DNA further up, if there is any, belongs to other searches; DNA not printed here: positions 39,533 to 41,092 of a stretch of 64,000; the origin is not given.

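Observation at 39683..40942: Zinc-ribbon methyltransferase with C-methyltransferase-like C-terminal domain inside the glycan cluster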

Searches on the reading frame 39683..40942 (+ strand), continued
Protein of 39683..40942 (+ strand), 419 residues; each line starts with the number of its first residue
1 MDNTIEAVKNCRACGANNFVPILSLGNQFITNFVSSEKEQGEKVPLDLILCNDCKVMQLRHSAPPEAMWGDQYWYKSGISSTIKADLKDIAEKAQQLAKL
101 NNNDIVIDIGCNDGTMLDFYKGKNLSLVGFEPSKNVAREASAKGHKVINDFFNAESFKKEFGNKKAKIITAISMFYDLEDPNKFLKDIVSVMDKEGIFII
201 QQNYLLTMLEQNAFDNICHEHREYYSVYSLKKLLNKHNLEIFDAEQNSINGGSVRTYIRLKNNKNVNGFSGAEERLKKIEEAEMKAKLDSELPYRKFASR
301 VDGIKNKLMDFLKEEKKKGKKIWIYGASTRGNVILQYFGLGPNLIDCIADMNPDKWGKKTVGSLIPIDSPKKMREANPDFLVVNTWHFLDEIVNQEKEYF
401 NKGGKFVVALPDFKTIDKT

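Call 11: find_homologous_proteins(query=window:39683-40939:+, max_evalue=1e-10)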
Query window:39683-40939:+ (419 aa): 5833 proteins with E <= 1e-10 among 8000 candidates; the best 120 are listed.
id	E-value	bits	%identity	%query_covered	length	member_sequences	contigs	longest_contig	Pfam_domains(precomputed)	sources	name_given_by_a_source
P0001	1.2e-281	952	100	100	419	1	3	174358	PF13847.13,PF13489.13,PF08421.17,PF08484.18,PF08241.19,PF08242.19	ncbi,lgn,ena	ncbi:MAG: class I SAM-dependent methyltransferase [Nanoarchaeota archaeon]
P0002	1.1e-254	863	90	100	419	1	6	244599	PF13847.13,PF13489.13,PF08421.17,PF13649.13,PF08484.18,PF08241.19,PF08242.19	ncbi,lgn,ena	ncbi:MAG: class I SAM-dependent methyltransferase [Nanoarchaeota archaeon]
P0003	7.3e-208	709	72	99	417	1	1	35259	PF13489.13,PF08421.17,PF08484.18,PF08241.19,PF08242.19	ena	-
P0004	7.1e-205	699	72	99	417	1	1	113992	PF13489.13,PF08421.17,PF08484.18,PF08241.19,PF08242.19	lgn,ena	-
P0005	1.8e-203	694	72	97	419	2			PF13847.13,PF13489.13,PF08421.17,PF08484.18,PF08241.19,PF08242.19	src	-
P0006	1.2e-200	685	71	99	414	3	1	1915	PF13489.13,PF08421.17,PF08484.18,PF08242.19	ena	-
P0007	8.8e-199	679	71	98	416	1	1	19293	PF13847.13,PF13489.13,PF08421.17,PF22674.3,PF08484.18,PF08241.19,PF08242.19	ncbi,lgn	-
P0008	9.7e-199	679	69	98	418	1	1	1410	PF13847.13,PF13489.13,PF08421.17,PF08484.18,PF08241.19,PF08242.19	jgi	-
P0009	4.6e-198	676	71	98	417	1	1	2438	PF13489.13,PF08421.17,PF08484.18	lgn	-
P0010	5.1e-197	673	69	98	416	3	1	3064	PF13489.13,PF08421.17,PF22674.3,PF08484.18,PF08242.19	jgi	-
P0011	7.7e-197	672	70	99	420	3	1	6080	PF13489.13,PF08421.17,PF08484.18,PF08242.19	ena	-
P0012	1.6e-195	668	69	98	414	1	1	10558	PF13847.13,PF13489.13,PF08421.17,PF22674.3,PF08484.18,PF08241.19,PF08242.19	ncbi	-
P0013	3.4e-195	667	70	98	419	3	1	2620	PF07021.19,PF13847.13,PF13489.13,PF08421.17,PF22674.3,PF08484.18,PF08241.19,PF08242.19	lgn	-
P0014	5.1e-195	666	68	98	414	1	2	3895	PF13489.13,PF08421.17,PF22674.3,PF08484.18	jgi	-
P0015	5.1e-195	666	68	98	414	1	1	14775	PF13847.13,PF13489.13,PF08421.17,PF08484.18,PF08241.19,PF08242.19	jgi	-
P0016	3.6e-194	664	67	99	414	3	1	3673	PF13489.13,PF08421.17,PF22674.3,PF08484.18,PF08241.19,PF08242.19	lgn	-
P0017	4.2e-194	663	70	98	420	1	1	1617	PF07021.19,PF13489.13,PF08421.17,PF08484.18,PF08241.19,PF08242.19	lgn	-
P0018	4.4e-194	663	69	97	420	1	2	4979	PF07021.19,PF13489.13,PF08421.17,PF08484.18,PF08241.19,PF08242.19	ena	-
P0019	1.2e-193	662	69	98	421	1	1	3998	PF13489.13,PF08421.17,PF08484.18,PF08241.19,PF08242.19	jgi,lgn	jgi:SAM-dependent methyltransferase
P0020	1.8e-193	661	67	99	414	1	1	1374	PF13489.13,PF08421.17,PF22674.3,PF08484.18,PF08241.19,PF08242.19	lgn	-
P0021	5.2e-193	660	67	98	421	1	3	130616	PF13489.13,PF08421.17,PF08484.18,PF08241.19,PF08242.19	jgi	jgi:SAM-dependent methyltransferase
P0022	2.1e-192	658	67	98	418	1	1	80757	PF13489.13,PF08421.17,PF22674.3,PF08484.18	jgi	-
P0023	3.4e-191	654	68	98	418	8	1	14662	PF07021.19,PF13847.13,PF13489.13,PF08421.17,PF13649.13,PF22674.3,PF08484.18,PF08241.19,PF08242.19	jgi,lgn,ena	-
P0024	1.7e-190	651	67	98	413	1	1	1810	PF07021.19,PF13847.13,PF13489.13,PF08421.17,PF08484.18,PF08241.19,PF08242.19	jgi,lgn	-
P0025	1.8e-190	651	68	99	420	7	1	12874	PF07021.19,PF13489.13,PF08421.17,PF08484.18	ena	-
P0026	1.9e-190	651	66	98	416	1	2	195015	PF13489.13,PF08421.17,PF22674.3,PF08484.18,PF08241.19,PF08242.19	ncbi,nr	ncbi:MAG: class I SAM-dependent methyltransferase [archaeon]|nr:class I SAM-dependent methyltransfer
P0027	2.4e-190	651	65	98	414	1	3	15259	PF13489.13,PF08421.17,PF08484.18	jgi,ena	-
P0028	2.7e-190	651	67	99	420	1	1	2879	PF07021.19,PF13847.13,PF13489.13,PF08421.17,PF22674.3,PF08484.18,PF08241.19,PF08242.19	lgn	-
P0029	6.2e-190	650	67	99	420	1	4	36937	PF13847.13,PF13489.13,PF08421.17,PF22674.3,PF08484.18,PF08241.19,PF08242.19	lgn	-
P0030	7.5e-190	649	69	98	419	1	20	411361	PF13847.13,PF13489.13,PF08421.17,PF22674.3,PF08484.18,PF08241.19,PF08242.19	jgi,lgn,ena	jgi:NDP-4-keto-2,6-dideoxyhexose 3-C-methyltransferase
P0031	7.6e-190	649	67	99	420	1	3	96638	PF07021.19,PF13847.13,PF13489.13,PF08421.17,PF22674.3,PF08484.18,PF08241.19,PF08242.19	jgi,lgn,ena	-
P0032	8.0e-190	649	66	100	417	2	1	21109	PF13847.13,PF13489.13,PF08421.17,PF22674.3,PF08484.18,PF08241.19,PF08242.19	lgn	-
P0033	8.3e-190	649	66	98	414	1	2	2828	PF13489.13,PF08421.17,PF22674.3,PF08484.18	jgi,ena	-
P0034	1.5e-189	648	66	98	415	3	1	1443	PF13489.13,PF08421.17,PF22674.3,PF08484.18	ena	-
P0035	8.4e-189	646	67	99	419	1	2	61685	PF13489.13,PF08421.17,PF13649.13,PF22674.3,PF08484.18,PF08241.19,PF08242.19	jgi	-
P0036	1.1e-188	645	67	99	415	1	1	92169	PF13847.13,PF13489.13,PF08421.17,PF08484.18,PF08241.19,PF08242.19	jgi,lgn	jgi:SAM-dependent methyltransferase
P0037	1.6e-188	645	68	97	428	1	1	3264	PF07021.19,PF13847.13,PF13489.13,PF08421.17,PF08484.18,PF08241.19,PF08242.19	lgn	-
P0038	1.9e-188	645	66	99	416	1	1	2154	PF07021.19,PF13847.13,PF13489.13,PF08421.17,PF22674.3,PF08484.18,PF08241.19,PF08242.19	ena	-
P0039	5.5e-188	643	66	98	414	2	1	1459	PF13489.13,PF08421.17,PF08484.18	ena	-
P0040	5.6e-188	643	67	97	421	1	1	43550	PF13489.13,PF08421.17,PF08484.18,PF08242.19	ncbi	-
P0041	7.5e-188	643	67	98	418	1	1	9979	PF13847.13,PF13489.13,PF08421.17,PF22674.3,PF08484.18,PF08241.19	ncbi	-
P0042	2.0e-187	641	66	98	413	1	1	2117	PF13489.13,PF08421.17,PF08484.18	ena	-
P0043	1.0e-186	639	66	98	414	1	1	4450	PF13489.13,PF08421.17,PF22674.3,PF08484.18,PF08242.19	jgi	-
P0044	2.3e-186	638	64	100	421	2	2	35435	PF13489.13,PF08421.17,PF22674.3,PF08484.18,PF08241.19,PF08242.19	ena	-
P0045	9.2e-186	636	66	100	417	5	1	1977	PF13489.13,PF08421.17,PF22674.3,PF08484.18,PF08241.19,PF08242.19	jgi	jgi:SAM-dependent methyltransferase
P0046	9.4e-186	636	66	98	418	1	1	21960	PF13847.13,PF13489.13,PF08421.17,PF13649.13,PF22674.3,PF08484.18,PF08241.19,PF08242.19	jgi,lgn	-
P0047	1.4e-185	635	66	99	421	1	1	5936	PF07021.19,PF13847.13,PF13489.13,PF08421.17,PF22674.3,PF08484.18,PF08241.19,PF08242.19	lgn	-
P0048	1.4e-184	632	66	99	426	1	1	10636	PF07021.19,PF13489.13,PF08421.17,PF22674.3,PF08484.18,PF08241.19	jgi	-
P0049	4.0e-184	630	66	98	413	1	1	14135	PF07021.19,PF13489.13,PF08421.17,PF08484.18,PF08241.19,PF08242.19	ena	-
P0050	4.9e-184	630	66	97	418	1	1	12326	PF13847.13,PF13489.13,PF08421.17,PF08484.18,PF08241.19,PF08242.19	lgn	-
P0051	6.3e-184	630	66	98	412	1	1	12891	PF13847.13,PF13489.13,PF08421.17,PF22674.3,PF08484.18,PF08242.19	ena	-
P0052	7.0e-184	630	64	97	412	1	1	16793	PF13489.13,PF08421.17,PF08484.18,PF08241.19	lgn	-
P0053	2.2e-183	628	65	98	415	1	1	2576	PF13847.13,PF13489.13,PF08421.17,PF22674.3,PF08484.18,PF08241.19,PF08242.19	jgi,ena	-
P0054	4.9e-183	627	65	98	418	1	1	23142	PF13847.13,PF13489.13,PF08421.17,PF08484.18,PF08241.19,PF08242.19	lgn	-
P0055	7.1e-183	626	64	98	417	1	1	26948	PF07021.19,PF13489.13,PF08421.17,PF08484.18,PF08242.19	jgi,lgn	jgi:hypothetical protein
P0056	1.9e-182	625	64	99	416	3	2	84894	PF07021.19,PF13847.13,PF13489.13,PF08421.17,PF22674.3,PF08484.18,PF08241.19,PF08242.19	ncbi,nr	ncbi:MAG TPA: class I SAM-dependent methyltransferase [Candidatus Nanoarchaeia archaeon]|nr:class I 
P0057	2.6e-182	624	65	98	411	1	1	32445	PF07021.19,PF13489.13,PF08421.17,PF22674.3,PF08484.18,PF08241.19,PF08242.19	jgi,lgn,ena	-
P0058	4.0e-182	624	65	98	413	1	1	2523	PF13489.13,PF08421.17,PF22674.3,PF08484.18,PF08242.19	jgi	-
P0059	4.4e-182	624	66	99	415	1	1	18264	PF13847.13,PF13489.13,PF08421.17,PF22674.3,PF08484.18,PF08241.19,PF08242.19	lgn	-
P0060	9.0e-182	623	65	98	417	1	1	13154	PF13847.13,PF13489.13,PF08421.17,PF08484.18,PF08241.19,PF08242.19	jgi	jgi:NDP-4-keto-2,6-dideoxyhexose 3-C-methyltransferase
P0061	1.4e-181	622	65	99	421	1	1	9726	PF13847.13,PF13489.13,PF08421.17,PF22674.3,PF08484.18,PF08241.19,PF08242.19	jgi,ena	-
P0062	1.4e-181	622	65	99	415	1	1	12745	PF13847.13,PF13489.13,PF08421.17,PF22674.3,PF08484.18,PF08241.19,PF08242.19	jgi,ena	-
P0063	1.9e-181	622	64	99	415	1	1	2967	PF13847.13,PF13489.13,PF08421.17,PF22674.3,PF08484.18,PF08241.19,PF08242.19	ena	-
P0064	2.4e-181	621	65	98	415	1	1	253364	PF13847.13,PF13489.13,PF08421.17,PF22674.3,PF08484.18,PF08241.19,PF08242.19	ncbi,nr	ncbi:MAG: class I SAM-dependent methyltransferase [Nanoarchaeota archaeon]|nr:class I SAM-dependent 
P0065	4.7e-181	620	65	99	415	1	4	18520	PF13847.13,PF13489.13,PF08421.17,PF22674.3,PF08484.18,PF08241.19,PF08242.19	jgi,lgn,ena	-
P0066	6.4e-181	620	63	99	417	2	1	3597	PF13847.13,PF13489.13,PF08421.17,PF08484.18,PF08241.19,PF08242.19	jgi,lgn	jgi:SAM-dependent methyltransferase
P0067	6.6e-181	620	65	98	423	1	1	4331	PF13489.13,PF08421.17,PF22674.3,PF08484.18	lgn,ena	-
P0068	8.3e-181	620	65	98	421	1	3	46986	PF13847.13,PF13489.13,PF08421.17,PF13649.13,PF08484.18,PF08241.19,PF08242.19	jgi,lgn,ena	-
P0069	1.1e-180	619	64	98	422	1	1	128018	PF07021.19,PF13847.13,PF13489.13,PF08421.17,PF22674.3,PF08484.18,PF08241.19,PF08242.19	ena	-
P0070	1.4e-180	619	65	98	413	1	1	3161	PF13847.13,PF13489.13,PF08421.17,PF22674.3,PF08484.18,PF08241.19,PF08242.19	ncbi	ncbi:hypothetical protein CO153_02460, partial [Candidatus Pacearchaeota archaeon CG_4_9_14_3_um_fil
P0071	7.1e-180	616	66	98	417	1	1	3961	PF07021.19,PF13847.13,PF13489.13,PF08421.17,PF22674.3,PF08484.18,PF08241.19,PF08242.19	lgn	-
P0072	7.6e-180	616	65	99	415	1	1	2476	PF13847.13,PF13489.13,PF08421.17,PF08484.18,PF08241.19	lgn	-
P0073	7.8e-180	616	63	98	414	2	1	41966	PF07021.19,PF13489.13,PF08421.17,PF08484.18,PF08241.19,PF08242.19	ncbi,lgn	-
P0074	1.7e-179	615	65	98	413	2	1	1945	PF13489.13,PF08421.17,PF22674.3,PF08484.18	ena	-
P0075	2.5e-179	615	69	62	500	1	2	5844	PF13489.13,PF08421.17,PF22674.3,PF08484.18,PF08241.19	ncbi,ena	-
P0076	3.3e-179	614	66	98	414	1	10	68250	PF13847.13,PF13489.13,PF08421.17,PF22674.3,PF08484.18,PF08241.19,PF08242.19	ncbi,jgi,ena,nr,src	ncbi:class I SAM-dependent methyltransferase [Candidatus Pacearchaeota archaeon]|nr:class I SAM-depe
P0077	2.1e-177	608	64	99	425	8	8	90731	PF07021.19,PF13847.13,PF13489.13,PF08421.17,PF22674.3,PF08484.18,PF08241.19,PF08242.19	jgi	-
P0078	4.4e-177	607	64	99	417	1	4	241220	PF13489.13,PF08421.17,PF22674.3,PF08484.18,PF08241.19,PF08242.19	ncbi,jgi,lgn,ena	jgi:SAM-dependent methyltransferase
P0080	6.3e-176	603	65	99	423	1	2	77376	PF13847.13,PF13489.13,PF08421.17,PF13649.13,PF08484.18,PF08241.19,PF08242.19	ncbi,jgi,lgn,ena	-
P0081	8.6e-176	603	63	98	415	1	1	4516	PF13489.13,PF08421.17,PF22674.3,PF08484.18,PF08241.19,PF08242.19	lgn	-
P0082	1.1e-175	603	63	98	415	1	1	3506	PF13489.13,PF08421.17,PF22674.3,PF08484.18,PF08241.19,PF08242.19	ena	-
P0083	2.1e-175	602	63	98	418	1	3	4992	PF13489.13,PF08421.17,PF22674.3,PF08484.18,PF08242.19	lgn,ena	-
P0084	2.2e-175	602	63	98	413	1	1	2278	PF13489.13,PF08421.17,PF08484.18,PF08242.19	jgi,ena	-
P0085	2.5e-175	601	61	99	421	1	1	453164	PF07021.19,PF13489.13,PF08421.17,PF22674.3,PF08484.18,PF08241.19,PF08242.19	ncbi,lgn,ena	-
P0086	3.1e-175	601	63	98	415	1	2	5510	PF13489.13,PF08421.17,PF22674.3,PF08484.18,PF08241.19,PF08242.19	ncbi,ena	-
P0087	3.5e-175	601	63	98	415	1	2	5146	PF13489.13,PF08421.17,PF22674.3,PF08484.18,PF08241.19,PF08242.19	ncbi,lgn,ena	-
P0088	5.3e-175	600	65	100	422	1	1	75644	PF07021.19,PF13847.13,PF13489.13,PF08421.17,PF22674.3,PF08484.18,PF08241.19,PF08242.19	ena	-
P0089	6.1e-175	600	61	100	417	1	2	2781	PF13489.13,PF08421.17,PF22674.3,PF08484.18,PF08241.19,PF08242.19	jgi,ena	-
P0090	4.3e-174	597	62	100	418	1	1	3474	PF13847.13,PF13489.13,PF08421.17,PF08484.18,PF08241.19,PF08242.19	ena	-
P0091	6.8e-174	597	62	98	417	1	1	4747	PF13489.13,PF08421.17,PF08484.18,PF08241.19,PF08242.19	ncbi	-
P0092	1.4e-173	596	61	99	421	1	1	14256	PF13847.13,PF13489.13,PF08421.17,PF08484.18,PF08241.19,PF08242.19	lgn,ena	-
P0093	2.6e-173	595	64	98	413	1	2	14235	PF13489.13,PF08421.17,PF22674.3,PF08484.18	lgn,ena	-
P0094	2.8e-173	595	62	99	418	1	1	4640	PF13489.13,PF08421.17,PF08484.18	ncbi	-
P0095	4.2e-173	594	64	98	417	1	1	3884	PF13489.13,PF08421.17,PF08484.18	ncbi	-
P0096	1.0e-172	593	63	98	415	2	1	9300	PF13489.13,PF08421.17,PF22674.3,PF08484.18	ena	-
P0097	2.4e-172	592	63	98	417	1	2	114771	PF13489.13,PF08421.17,PF08484.18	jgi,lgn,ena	jgi:SAM-dependent methyltransferase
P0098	3.0e-172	591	62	98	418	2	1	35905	PF07021.19,PF13847.13,PF13489.13,PF08421.17,PF08484.18,PF08241.19,PF08242.19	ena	-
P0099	4.3e-172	591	61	98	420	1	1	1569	PF13847.13,PF13489.13,PF08421.17,PF13649.13,PF08484.18,PF08241.19,PF08242.19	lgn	-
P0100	1.1e-171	589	64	98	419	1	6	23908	PF13489.13,PF08421.17,PF08484.18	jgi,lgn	-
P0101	5.8e-170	584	63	95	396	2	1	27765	PF13489.13,PF08421.17,PF22674.3,PF08484.18,PF08242.19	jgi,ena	-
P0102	9.1e-170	583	61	98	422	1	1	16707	PF13489.13,PF08421.17,PF08484.18,PF08241.19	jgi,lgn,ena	-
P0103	1.2e-169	583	61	99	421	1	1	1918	PF13847.13,PF13489.13,PF08421.17,PF08484.18,PF08241.19,PF08242.19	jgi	-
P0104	1.6e-169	582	61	99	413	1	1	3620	PF13489.13,PF08421.17,PF22674.3,PF08484.18,PF08241.19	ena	-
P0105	4.3e-169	581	61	99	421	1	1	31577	PF13847.13,PF13489.13,PF08421.17,PF08484.18,PF08241.19,PF08242.19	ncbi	-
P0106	1.1e-168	580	61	98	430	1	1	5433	PF13489.13,PF08421.17,PF08484.18,PF08241.19,PF08242.19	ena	-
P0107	1.1e-168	580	59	98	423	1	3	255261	PF13489.13,PF08421.17,PF08484.18,PF08241.19,PF08242.19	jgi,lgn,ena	-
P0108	1.5e-168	579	60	100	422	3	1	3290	PF13847.13,PF13489.13,PF08421.17,PF08484.18,PF08241.19,PF08242.19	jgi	-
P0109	3.2e-168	578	60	100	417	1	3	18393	PF13847.13,PF13489.13,PF08421.17,PF08484.18,PF08241.19,PF08242.19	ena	-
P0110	3.9e-168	578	63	98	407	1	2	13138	PF13847.13,PF13489.13,PF08421.17,PF08484.18,PF08241.19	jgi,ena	-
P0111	4.5e-168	578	61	99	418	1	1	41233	PF13847.13,PF13489.13,PF08421.17,PF13649.13,PF08484.18,PF08241.19,PF08242.19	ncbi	ncbi:class I SAM-dependent methyltransferase [Nanoarchaeota archaeon]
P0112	7.0e-168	577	60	98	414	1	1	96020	PF13489.13,PF08421.17,PF08484.18,PF08241.19,PF08242.19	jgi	jgi:SAM-dependent methyltransferase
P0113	1.2e-167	576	62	98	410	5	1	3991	PF13489.13,PF08421.17,PF22674.3,PF08484.18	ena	-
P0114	1.7e-167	576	62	100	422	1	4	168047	PF07021.19,PF13847.13,PF13489.13,PF08421.17,PF13649.13,PF08484.18,PF08241.19,PF08242.19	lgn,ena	-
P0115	3.5e-167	575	58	99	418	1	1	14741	PF13489.13,PF08421.17,PF08484.18,PF08241.19,PF08242.19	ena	-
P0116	4.2e-167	574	60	100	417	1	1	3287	PF07021.19,PF13489.13,PF08421.17,PF08484.18,PF08242.19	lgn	-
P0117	6.5e-167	574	61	100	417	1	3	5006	PF13489.13,PF08421.17,PF08484.18,PF08241.19,PF08242.19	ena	-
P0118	6.7e-167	574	61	100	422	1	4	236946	PF07021.19,PF13847.13,PF13489.13,PF08421.17,PF08484.18,PF08241.19,PF08242.19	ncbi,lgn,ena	ncbi:MAG: class I SAM-dependent methyltransferase [Candidatus Nanoarchaeia archaeon]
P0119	7.9e-167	573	58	99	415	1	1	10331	PF13489.13,PF08421.17,PF08484.18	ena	-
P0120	1.7e-166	572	60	98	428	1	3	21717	PF13489.13,PF08421.17,PF08484.18,PF08241.19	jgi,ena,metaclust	metaclust:\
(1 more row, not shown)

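Call 14: find_encoding_contigs(protein=P0030, flank=8000, max_places=3)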
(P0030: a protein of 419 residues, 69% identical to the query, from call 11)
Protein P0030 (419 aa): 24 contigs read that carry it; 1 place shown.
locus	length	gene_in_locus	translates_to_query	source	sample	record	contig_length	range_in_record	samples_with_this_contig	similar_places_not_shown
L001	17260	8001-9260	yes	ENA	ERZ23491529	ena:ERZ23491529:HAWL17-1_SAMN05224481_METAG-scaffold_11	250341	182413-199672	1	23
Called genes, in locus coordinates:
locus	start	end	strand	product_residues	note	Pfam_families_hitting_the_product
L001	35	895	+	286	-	PF01944:SpoIIM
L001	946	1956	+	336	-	PF00953:Glycos_transf_4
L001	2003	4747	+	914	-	PF02516:STT3, PF21436:STT3-PglB_core (faint)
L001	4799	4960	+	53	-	PF13384:HTH_23 (weak)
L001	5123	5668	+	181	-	PF00665:rve, PF13683:rve_3 (faint)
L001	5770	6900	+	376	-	PF02350:Epimerase_2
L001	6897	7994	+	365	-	PF13439:Glyco_transf_4 (weak), PF00534:Glycos_transf_1, PF13692:Glyco_trans_1_4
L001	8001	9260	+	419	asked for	PF08421:Methyltransf_13, PF13489:Methyltransf_23, PF13847:Methyltransf_31 (weak), PF08241:Methyltransf_11 (weak), PF08242:Methyltransf_12, PF08484:Methyltransf_14, PF22674:C2185-like_N (weak)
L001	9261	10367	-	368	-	PF13439:Glyco_transf_4, PF00534:Glycos_transf_1 (weak)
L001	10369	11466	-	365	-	PF00106:adh_short (faint), PF04321:RmlD_sub_bind, PF01073:3Beta_HSD, PF01370:Epimerase, PF02719:Polysacc_synt_2 (weak), PF13460:NAD_binding_10 (weak), PF16363:GDP_Man_Dehyd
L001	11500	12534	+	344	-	-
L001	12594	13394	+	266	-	PF00483:NTP_transferase, PF12804:NTP_transf_3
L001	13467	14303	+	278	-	PF01073:3Beta_HSD (faint), PF01370:Epimerase, PF04321:RmlD_sub_bind, PF16363:GDP_Man_Dehyd (weak)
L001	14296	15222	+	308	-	PF00535:Glycos_transf_2, PF13641:Glyco_tranf_2_3, PF13632:Glyco_trans_2_3 (faint)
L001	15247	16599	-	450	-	PF01943:Polysacc_synt, PF01554:MatE (weak), PF13440:Polysacc_synt_3, PF01554:MatE (weak)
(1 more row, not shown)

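Call 15: find_encoding_contigs(protein=P0085, flank=8000, max_places=2)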
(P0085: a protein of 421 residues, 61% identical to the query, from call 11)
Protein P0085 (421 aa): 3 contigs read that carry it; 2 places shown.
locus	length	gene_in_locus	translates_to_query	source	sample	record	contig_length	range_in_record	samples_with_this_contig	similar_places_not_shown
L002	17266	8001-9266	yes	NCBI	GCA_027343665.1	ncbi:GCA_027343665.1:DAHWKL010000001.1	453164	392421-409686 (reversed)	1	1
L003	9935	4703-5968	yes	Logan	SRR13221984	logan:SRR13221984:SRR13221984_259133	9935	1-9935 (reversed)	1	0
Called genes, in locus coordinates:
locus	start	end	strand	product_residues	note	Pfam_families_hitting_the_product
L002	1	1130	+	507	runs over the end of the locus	PF00595:PDZ (weak), PF13180:PDZ_2 (weak), PF17820:PDZ_6, PF02355:SecD_SecF_C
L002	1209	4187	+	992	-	PF02516:STT3, PF21436:STT3-PglB_core (weak)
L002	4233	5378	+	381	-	PF02350:Epimerase_2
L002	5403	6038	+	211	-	PF13489:Methyltransf_23, PF05175:MTS (weak), PF13847:Methyltransf_31, PF08241:Methyltransf_11, PF08242:Methyltransf_12, PF13649:Methyltransf_25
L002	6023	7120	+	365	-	PF00534:Glycos_transf_1, PF13692:Glyco_trans_1_4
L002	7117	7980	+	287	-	PF00535:Glycos_transf_2, PF10111:Glyco_tranf_2_2, PF13641:Glyco_tranf_2_3, PF13632:Glyco_trans_2_3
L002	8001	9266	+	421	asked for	PF07021:MetW (faint), PF08421:Methyltransf_13, PF22674:C2185-like_N (faint), PF13489:Methyltransf_23, PF08241:Methyltransf_11 (weak), PF08242:Methyltransf_12 (weak), PF08484:Methyltransf_14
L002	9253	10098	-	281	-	PF01370:Epimerase, PF04321:RmlD_sub_bind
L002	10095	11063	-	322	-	PF01073:3Beta_HSD, PF01370:Epimerase, PF02719:Polysacc_synt_2, PF04321:RmlD_sub_bind, PF13460:NAD_binding_10 (weak), PF16363:GDP_Man_Dehyd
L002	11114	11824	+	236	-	PF00483:NTP_transferase, PF12804:NTP_transf_3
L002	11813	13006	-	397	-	PF13439:Glyco_transf_4 (faint), PF00534:Glycos_transf_1, PF13692:Glyco_trans_1_4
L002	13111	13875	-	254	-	PF02475:TRM5-TYW2_MTfase (faint), PF05575:V_cholerae_RfbT (weak), PF05050:Methyltransf_21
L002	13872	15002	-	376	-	PF13439:Glyco_transf_4, PF00534:Glycos_transf_1, PF13692:Glyco_trans_1_4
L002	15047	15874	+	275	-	PF02475:TRM5-TYW2_MTfase (weak), PF05050:Methyltransf_21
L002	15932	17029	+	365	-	-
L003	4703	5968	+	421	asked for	PF07021:MetW (faint), PF08421:Methyltransf_13, PF22674:C2185-like_N (faint), PF13489:Methyltransf_23, PF08241:Methyltransf_11 (weak), PF08242:Methyltransf_12 (weak), PF08484:Methyltransf_14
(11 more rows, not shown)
